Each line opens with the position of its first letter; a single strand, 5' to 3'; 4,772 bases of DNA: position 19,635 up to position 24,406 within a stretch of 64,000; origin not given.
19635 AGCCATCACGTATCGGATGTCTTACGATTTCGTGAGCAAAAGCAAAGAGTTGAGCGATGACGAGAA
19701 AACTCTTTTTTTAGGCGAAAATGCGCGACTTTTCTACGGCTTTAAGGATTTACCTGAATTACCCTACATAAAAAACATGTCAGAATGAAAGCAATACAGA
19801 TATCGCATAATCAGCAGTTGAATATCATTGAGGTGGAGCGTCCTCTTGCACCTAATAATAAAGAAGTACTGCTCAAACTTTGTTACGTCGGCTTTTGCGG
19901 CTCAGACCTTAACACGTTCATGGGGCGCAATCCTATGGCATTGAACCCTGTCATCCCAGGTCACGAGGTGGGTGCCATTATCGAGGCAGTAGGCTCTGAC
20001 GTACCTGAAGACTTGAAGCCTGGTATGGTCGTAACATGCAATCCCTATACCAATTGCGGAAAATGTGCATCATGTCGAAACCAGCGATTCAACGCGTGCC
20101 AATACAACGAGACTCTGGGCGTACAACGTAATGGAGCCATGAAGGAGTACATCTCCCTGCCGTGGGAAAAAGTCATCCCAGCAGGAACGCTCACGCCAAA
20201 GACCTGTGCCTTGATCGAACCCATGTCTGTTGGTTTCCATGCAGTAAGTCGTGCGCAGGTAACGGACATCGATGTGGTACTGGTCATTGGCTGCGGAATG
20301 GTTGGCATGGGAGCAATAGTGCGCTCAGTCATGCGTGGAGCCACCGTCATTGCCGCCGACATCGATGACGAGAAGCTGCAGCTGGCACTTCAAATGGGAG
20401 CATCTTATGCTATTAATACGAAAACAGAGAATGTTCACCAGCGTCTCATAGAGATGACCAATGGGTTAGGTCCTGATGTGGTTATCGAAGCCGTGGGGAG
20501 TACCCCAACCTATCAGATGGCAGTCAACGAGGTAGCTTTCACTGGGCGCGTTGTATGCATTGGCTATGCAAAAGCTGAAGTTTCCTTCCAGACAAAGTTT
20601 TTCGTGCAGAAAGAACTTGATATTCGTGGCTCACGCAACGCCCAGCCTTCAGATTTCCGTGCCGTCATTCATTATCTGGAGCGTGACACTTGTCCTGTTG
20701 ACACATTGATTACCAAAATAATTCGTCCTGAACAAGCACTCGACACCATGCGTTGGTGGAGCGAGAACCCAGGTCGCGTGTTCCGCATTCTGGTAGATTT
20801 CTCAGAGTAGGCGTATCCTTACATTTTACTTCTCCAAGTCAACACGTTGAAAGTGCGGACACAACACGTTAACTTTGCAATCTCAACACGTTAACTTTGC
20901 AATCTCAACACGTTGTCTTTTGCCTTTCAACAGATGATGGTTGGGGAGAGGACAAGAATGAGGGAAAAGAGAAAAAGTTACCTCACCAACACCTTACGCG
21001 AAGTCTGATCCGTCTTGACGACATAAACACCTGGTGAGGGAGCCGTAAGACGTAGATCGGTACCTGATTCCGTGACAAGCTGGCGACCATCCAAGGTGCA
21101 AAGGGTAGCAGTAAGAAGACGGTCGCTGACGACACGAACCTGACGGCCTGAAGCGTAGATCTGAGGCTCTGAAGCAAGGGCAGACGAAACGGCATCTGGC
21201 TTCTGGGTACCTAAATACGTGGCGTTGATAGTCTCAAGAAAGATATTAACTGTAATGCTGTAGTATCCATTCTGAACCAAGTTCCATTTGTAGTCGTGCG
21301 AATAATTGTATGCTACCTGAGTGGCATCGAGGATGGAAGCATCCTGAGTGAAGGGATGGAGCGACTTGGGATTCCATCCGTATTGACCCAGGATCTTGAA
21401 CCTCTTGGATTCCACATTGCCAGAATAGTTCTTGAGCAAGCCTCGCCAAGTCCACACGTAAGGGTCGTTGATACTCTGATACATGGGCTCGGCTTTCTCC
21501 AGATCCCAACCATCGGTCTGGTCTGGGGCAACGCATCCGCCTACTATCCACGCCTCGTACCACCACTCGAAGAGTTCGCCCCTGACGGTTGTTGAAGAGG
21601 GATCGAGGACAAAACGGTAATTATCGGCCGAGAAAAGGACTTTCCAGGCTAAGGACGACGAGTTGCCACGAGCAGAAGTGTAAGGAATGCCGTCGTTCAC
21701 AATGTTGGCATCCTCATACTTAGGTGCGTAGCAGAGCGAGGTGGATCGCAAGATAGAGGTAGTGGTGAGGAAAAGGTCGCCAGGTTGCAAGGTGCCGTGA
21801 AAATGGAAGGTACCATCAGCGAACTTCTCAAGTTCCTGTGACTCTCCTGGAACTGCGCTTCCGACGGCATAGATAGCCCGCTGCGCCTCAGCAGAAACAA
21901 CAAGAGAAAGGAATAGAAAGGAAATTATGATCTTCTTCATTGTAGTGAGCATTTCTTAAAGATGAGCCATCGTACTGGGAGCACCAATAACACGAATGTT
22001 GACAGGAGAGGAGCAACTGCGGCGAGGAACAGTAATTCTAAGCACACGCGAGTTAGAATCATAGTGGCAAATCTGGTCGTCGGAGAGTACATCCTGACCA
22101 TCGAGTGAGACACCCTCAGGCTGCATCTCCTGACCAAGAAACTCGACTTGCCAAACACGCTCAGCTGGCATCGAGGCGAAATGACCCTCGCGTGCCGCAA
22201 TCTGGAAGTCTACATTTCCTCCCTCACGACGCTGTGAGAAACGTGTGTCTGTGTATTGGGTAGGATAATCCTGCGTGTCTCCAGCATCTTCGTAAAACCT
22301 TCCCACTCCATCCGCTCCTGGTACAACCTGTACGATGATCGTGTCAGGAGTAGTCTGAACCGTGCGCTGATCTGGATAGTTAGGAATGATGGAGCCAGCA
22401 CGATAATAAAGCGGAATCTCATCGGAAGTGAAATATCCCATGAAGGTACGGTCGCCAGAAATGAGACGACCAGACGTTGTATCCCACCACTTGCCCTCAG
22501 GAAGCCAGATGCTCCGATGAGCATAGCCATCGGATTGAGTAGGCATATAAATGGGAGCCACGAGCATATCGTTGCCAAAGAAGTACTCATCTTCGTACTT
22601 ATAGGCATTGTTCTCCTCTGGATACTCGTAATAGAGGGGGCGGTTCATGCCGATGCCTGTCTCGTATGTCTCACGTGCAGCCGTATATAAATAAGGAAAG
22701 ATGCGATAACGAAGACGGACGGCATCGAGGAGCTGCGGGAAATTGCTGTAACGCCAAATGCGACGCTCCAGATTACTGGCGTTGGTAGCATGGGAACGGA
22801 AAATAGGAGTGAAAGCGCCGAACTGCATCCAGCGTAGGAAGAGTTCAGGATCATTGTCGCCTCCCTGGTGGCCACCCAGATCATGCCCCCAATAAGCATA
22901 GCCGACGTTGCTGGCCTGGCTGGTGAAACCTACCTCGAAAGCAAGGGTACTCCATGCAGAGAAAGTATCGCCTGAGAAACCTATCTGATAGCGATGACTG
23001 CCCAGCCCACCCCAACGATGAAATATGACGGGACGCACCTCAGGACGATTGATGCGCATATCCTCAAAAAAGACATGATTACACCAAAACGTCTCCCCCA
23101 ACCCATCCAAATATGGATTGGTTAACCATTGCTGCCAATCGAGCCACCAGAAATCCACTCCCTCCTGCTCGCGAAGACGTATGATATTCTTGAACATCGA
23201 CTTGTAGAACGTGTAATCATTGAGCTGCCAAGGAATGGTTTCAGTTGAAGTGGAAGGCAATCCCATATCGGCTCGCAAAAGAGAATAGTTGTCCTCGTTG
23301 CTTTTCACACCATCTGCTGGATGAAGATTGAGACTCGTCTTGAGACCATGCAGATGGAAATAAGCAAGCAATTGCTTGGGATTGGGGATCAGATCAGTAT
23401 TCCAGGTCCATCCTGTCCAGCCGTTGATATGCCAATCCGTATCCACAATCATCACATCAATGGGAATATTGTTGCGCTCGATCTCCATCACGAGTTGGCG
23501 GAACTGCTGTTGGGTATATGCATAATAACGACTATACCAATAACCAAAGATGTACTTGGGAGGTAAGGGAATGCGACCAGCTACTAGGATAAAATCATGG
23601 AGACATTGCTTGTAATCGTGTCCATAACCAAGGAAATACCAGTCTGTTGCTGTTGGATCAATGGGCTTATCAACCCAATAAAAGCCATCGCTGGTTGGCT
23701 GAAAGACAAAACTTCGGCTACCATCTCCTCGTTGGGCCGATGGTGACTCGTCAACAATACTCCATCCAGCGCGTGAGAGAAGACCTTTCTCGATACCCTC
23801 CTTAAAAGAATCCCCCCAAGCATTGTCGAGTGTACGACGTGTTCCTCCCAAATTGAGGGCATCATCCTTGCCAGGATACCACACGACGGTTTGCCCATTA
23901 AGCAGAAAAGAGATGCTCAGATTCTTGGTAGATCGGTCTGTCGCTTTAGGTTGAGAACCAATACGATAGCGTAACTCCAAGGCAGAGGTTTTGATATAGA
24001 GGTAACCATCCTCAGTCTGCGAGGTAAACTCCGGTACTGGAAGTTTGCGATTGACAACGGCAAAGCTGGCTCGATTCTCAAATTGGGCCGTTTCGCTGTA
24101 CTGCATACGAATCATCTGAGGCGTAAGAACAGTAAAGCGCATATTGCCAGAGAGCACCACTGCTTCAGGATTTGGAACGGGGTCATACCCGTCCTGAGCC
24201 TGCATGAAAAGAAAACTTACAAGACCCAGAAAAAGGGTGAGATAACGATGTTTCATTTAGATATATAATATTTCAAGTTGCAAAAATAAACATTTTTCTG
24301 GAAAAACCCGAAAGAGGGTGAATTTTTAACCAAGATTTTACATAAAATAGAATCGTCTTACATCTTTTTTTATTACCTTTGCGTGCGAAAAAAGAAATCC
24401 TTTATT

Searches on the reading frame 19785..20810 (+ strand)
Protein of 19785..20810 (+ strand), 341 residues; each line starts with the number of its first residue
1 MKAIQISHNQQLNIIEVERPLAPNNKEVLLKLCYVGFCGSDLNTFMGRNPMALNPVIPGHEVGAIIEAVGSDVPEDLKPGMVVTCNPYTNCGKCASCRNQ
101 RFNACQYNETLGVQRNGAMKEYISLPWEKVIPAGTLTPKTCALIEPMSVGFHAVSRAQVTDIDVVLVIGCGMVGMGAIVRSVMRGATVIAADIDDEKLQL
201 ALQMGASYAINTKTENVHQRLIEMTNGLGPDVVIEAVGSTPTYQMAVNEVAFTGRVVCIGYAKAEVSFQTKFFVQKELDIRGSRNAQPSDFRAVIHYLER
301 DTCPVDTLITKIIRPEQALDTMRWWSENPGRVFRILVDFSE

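Call 9: search_protein_families(library=pfam, proteins=[window:19785-20810:+])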
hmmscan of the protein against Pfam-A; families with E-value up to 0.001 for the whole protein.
window:19785-20810:+ (341 aa): 4 families
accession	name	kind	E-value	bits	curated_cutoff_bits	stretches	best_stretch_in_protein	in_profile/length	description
PF00107.32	ADH_zinc_N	-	6.1e-28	97.8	31.8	1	173-298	2-127/129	Zinc-binding dehydrogenase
PF08240.17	ADH_N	-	1.4e-22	80.3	23.5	1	25-133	2-102/104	Alcohol dehydrogenase GroES-like domain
PF16912.11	Glu_dehyd_C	-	9.4e-12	45.3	34.9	1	142-320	5-196/211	Glucose dehydrogenase C-terminus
PF01262.27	AlaDh_PNT_C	-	0.00013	21.9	23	1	164-223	30-91/214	Alanine dehydrogenase/PNT, C-terminal domain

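Call 77: find_homologous_proteins(query=window:19785-20810:+, max_evalue=1e-80)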
Query window:19785-20810:+ (341 aa): 7887 proteins with E <= 1e-80 among 8000 candidates; the best 120 are listed.
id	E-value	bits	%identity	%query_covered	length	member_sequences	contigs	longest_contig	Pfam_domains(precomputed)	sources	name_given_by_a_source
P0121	1.8e-229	778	100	100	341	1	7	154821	PF00107.33,PF16912.12,PF08240.18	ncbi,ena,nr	ncbi:MAG: zinc-binding alcohol dehydrogenase family protein [Bacteroidaceae bacterium]|nr:zinc-bindi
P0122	9.3e-225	763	99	100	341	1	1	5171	PF00107.33,PF16912.12,PF08240.18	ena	-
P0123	3.0e-219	745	96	100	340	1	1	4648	PF00107.33,PF16912.12,PF08240.18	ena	-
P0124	2.4e-216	735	93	100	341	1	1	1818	PF00107.33,PF16912.12,PF08240.18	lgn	-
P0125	1.3e-215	733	92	100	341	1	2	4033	PF00107.33,PF16912.12,PF01262.28,PF08240.18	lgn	-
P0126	2.2e-215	732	93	100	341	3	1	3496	PF00107.33,PF16912.12,PF08240.18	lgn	-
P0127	6.2e-215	730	91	100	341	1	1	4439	PF00107.33,PF16912.12,PF01262.28,PF08240.18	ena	-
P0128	1.1e-202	690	87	100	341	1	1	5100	PF00107.33,PF16912.12,PF01262.28,PF13602.13,PF08240.18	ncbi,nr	ncbi:MAG: zinc-binding alcohol dehydrogenase family protein [Bacteroidaceae bacterium]|nr:zinc-bindi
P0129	1.5e-202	690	87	100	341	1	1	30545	PF00107.33,PF16912.12,PF01262.28,PF13602.13,PF08240.18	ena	-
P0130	2.1e-202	689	87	100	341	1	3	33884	PF00107.33,PF16912.12,PF01262.28,PF13602.13,PF08240.18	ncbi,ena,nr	ncbi:MAG: zinc-binding alcohol dehydrogenase family protein [Bacteroidaceae bacterium]|nr:zinc-bindi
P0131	2.1e-202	689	87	100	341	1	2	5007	PF00107.33,PF16912.12,PF01262.28,PF13602.13,PF08240.18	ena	-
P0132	2.1e-202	689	87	99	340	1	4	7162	PF00107.33,PF16912.12,PF08240.18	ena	-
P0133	5.6e-202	688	87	100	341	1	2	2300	PF00107.33,PF16912.12,PF01262.28,PF13602.13,PF08240.18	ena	-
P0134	7.6e-202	687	87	100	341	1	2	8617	PF00107.33,PF16912.12,PF01262.28,PF13602.13,PF08240.18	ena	-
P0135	7.6e-202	687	86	100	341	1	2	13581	PF00107.33,PF16912.12,PF01262.28,PF13602.13,PF08240.18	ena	-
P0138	1.5e-201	686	86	100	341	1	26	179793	PF00107.33,PF16912.12,PF01262.28,PF13602.13,PF08240.18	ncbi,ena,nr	ncbi:MAG: zinc-binding alcohol dehydrogenase family protein [Bacteroidaceae bacterium]|nr:zinc-bindi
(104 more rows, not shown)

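Call 80: find_encoding_contigs(protein=P0138, flank=2500, max_places=5)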
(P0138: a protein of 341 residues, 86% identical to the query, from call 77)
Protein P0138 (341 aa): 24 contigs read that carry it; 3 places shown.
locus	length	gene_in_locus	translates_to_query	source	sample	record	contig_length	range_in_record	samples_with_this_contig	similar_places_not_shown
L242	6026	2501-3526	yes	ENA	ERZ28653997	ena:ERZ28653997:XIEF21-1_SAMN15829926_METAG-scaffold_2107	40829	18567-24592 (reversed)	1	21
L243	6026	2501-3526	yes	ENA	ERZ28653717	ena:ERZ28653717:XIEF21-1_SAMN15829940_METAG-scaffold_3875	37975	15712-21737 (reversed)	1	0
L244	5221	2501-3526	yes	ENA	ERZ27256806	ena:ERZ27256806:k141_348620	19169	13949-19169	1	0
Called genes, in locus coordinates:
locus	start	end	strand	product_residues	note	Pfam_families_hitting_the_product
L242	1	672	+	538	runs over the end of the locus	PF01120:Alpha_L_fucos, PF16757:Fucosidase_C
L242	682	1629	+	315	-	PF00248:Aldo_ket_red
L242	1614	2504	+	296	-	PF04909:Amidohydro_2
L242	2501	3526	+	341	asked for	PF08240:ADH_N, PF16912:Glu_dehyd_C, PF01262:AlaDh_PNT_C (faint), PF00107:ADH_zinc_N, PF13602:ADH_zinc_N_2 (weak)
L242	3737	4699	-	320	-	-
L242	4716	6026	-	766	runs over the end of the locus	PF01055:Glyco_hydro_31_2nd, PF21365:Glyco_hydro_31_3rd, PF17137:DUF5110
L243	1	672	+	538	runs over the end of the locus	PF01120:Alpha_L_fucos, PF16757:Fucosidase_C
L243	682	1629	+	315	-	PF00248:Aldo_ket_red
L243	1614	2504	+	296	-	PF04909:Amidohydro_2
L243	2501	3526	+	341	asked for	PF08240:ADH_N, PF16912:Glu_dehyd_C, PF01262:AlaDh_PNT_C (faint), PF00107:ADH_zinc_N, PF13602:ADH_zinc_N_2 (weak)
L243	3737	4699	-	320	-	-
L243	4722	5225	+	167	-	-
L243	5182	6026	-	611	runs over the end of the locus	-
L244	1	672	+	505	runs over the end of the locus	PF01120:Alpha_L_fucos, PF16757:Fucosidase_C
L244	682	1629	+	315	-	PF00248:Aldo_ket_red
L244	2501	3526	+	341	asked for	PF08240:ADH_N, PF16912:Glu_dehyd_C, PF01262:AlaDh_PNT_C (faint), PF00107:ADH_zinc_N, PF13602:ADH_zinc_N_2 (weak)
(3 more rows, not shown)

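Call 81: find_encoding_contigs(protein=P0127, flank=2500, max_places=3)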
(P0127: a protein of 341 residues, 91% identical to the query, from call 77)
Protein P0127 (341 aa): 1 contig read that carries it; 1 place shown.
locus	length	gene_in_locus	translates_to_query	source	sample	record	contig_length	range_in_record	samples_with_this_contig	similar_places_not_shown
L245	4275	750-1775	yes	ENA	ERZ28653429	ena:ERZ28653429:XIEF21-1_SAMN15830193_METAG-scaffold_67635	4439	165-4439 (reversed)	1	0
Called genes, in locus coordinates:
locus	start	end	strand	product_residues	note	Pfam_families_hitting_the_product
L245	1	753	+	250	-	?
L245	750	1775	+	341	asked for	PF08240:ADH_N, PF16912:Glu_dehyd_C, PF01262:AlaDh_PNT_C (weak), PF00107:ADH_zinc_N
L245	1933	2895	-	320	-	-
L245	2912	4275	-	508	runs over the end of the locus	?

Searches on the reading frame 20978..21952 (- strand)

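Call 9: search_protein_families(library=pfam, proteins=[window:20978-21952:-])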
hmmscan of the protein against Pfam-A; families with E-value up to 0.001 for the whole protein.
window:20978-21952:- (324 aa): 1 family
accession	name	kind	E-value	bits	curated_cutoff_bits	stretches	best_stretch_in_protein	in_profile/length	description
PF16411.10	SusF_SusE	-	0.00016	22.5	27.5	1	147-249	8-100/167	Outer membrane protein SusF_SusE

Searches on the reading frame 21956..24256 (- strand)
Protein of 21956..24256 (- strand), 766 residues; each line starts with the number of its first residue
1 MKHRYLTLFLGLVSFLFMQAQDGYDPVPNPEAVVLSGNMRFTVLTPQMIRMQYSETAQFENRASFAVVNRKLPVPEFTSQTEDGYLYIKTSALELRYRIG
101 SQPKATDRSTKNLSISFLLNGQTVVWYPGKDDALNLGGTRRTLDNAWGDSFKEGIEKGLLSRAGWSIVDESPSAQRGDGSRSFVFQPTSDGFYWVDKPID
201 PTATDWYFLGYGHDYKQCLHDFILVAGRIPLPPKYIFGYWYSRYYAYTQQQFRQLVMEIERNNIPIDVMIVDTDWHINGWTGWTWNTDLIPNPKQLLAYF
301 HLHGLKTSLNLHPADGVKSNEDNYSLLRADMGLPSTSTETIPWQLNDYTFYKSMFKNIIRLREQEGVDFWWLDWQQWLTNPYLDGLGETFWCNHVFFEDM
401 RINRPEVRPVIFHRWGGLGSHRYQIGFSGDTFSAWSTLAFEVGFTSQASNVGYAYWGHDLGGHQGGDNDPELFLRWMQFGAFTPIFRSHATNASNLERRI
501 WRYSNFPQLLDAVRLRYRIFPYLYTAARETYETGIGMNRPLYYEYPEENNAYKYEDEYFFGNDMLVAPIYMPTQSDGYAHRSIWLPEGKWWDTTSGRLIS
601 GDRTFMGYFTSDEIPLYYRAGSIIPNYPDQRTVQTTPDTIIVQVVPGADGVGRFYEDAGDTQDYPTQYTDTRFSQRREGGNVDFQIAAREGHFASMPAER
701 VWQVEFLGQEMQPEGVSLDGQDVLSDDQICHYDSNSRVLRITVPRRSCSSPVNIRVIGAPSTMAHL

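Call 10: search_protein_families(library=pfam, proteins=[window:21956-24256:-])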
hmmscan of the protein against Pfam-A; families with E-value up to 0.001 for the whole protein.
window:21956-24256:- (766 aa): 3 families
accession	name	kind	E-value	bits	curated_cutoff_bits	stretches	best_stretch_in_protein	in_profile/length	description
PF01055.32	Glyco_hydro_31_2nd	-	2.9e-55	188.3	23.5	1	230-526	2-328/328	Glycosyl hydrolases family 31 TIM-barrel domain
PF21365.3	Glyco_hydro_31_3rd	-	3e-20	72.9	24.4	1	536-624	3-87/87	Glycosyl hydrolase family 31 C-terminal domain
PF17137.9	DUF5110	-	4.4e-14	52.7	27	1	640-708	2-70/71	Domain of unknown function (DUF5110)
